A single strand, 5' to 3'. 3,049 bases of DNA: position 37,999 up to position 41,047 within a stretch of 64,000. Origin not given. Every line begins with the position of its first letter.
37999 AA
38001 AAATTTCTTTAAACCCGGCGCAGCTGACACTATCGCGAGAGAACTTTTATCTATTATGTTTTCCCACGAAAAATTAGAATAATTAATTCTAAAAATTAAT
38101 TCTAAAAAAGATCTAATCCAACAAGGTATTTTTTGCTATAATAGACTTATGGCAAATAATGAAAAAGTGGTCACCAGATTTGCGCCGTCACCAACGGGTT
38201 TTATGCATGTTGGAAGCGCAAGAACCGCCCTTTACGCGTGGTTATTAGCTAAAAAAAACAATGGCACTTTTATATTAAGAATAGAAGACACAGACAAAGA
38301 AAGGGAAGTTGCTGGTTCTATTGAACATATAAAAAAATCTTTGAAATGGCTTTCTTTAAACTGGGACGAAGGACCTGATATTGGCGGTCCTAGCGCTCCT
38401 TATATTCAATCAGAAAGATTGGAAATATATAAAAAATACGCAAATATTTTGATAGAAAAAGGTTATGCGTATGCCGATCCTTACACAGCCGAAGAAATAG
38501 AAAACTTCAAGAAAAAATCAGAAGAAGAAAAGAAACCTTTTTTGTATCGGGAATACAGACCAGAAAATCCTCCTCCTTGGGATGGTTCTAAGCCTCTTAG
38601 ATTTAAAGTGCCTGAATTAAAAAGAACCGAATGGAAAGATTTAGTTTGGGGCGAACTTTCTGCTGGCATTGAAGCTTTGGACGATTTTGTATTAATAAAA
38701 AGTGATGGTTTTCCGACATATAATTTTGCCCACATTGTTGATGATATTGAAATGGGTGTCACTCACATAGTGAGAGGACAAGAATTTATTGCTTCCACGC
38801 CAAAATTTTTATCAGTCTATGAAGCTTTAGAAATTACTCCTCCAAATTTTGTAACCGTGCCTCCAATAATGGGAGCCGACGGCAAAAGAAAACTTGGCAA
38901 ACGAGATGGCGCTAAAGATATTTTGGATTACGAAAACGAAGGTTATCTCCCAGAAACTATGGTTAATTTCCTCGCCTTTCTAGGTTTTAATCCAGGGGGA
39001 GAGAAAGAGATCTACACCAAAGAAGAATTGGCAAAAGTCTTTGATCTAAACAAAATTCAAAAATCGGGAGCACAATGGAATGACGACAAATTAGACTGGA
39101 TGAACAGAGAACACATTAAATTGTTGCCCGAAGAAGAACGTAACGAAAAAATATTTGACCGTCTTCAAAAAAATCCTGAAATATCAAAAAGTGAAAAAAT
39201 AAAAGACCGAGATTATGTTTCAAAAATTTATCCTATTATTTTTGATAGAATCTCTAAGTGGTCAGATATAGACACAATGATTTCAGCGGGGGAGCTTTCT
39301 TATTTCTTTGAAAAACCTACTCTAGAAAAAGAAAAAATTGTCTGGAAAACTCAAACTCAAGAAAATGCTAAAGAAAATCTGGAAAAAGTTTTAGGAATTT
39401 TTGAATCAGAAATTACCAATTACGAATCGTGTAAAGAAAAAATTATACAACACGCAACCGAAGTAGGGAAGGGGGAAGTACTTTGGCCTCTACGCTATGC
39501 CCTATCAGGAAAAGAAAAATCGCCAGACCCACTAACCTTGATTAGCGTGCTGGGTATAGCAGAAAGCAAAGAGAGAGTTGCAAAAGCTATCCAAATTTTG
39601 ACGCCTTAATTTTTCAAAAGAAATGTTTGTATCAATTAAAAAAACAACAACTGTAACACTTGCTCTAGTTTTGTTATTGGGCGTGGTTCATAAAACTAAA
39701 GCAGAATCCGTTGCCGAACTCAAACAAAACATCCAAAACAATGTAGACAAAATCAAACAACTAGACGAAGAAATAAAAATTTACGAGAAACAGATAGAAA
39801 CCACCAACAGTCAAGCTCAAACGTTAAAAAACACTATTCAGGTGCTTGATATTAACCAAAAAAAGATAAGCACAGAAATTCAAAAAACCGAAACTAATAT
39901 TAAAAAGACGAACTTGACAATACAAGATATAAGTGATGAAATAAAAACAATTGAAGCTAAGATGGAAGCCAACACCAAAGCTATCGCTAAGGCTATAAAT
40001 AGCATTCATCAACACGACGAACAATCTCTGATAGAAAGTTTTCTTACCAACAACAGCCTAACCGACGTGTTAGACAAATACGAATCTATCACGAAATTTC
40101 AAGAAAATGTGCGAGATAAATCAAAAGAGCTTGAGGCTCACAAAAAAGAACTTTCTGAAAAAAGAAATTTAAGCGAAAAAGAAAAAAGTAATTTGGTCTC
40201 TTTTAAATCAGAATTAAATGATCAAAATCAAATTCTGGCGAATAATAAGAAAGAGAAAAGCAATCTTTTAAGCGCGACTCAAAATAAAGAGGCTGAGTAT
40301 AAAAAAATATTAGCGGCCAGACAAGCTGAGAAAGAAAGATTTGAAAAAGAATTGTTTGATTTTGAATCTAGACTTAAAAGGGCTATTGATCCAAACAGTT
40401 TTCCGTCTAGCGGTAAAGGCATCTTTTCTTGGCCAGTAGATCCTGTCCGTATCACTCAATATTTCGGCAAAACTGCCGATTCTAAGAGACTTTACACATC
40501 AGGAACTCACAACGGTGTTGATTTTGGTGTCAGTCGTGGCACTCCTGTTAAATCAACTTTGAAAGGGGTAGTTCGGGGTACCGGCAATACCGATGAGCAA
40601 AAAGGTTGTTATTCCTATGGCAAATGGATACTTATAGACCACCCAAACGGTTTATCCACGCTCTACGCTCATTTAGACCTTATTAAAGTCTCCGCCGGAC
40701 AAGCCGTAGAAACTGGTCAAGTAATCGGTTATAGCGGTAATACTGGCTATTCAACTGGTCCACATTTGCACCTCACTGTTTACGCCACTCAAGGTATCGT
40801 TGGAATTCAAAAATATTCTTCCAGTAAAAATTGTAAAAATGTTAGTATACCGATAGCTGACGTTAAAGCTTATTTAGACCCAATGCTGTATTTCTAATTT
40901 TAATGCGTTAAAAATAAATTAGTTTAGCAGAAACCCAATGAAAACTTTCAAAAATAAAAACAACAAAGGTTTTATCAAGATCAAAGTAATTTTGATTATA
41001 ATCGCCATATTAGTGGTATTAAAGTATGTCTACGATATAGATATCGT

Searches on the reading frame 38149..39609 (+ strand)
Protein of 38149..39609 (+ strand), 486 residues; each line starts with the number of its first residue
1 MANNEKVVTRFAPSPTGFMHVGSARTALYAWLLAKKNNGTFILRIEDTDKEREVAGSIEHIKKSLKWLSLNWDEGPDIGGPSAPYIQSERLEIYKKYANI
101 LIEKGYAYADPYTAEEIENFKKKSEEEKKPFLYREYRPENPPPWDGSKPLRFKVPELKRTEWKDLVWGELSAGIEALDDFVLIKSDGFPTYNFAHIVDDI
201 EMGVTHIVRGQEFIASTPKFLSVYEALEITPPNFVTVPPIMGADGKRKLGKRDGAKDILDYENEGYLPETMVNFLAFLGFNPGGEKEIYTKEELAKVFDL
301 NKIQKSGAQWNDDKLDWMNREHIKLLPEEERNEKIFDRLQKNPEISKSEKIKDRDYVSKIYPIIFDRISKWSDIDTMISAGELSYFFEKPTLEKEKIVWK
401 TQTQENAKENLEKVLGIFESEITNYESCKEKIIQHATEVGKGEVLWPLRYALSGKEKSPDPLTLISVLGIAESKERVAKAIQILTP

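Call 62: search_protein_families(library=pfam, proteins=[window:38149-39609:+], max_evalue=0.0001)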
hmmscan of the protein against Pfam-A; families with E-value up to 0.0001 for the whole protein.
window:38149-39609:+ (486 aa): 2 families
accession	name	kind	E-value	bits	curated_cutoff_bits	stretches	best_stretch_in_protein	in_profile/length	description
PF00749.27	tRNA-synt_1c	-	1.5e-87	293.9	23.4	1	6-317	1-314/314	tRNA synthetases class I (E and Q), catalytic domain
PF19269.4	Anticodon_2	-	3.3e-16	60.4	23.6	1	350-481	10-141/141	Anticodon binding domain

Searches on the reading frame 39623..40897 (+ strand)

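Call 62: search_protein_families(library=pfam, proteins=[window:39623-40897:+], max_evalue=0.0001)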
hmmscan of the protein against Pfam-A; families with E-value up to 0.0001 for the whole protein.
window:39623-40897:+ (424 aa): 1 family
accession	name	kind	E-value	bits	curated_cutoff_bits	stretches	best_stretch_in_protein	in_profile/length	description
PF01551.29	Peptidase_M23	-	7.2e-28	97.1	28.7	1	295-389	2-90/96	Peptidase family M23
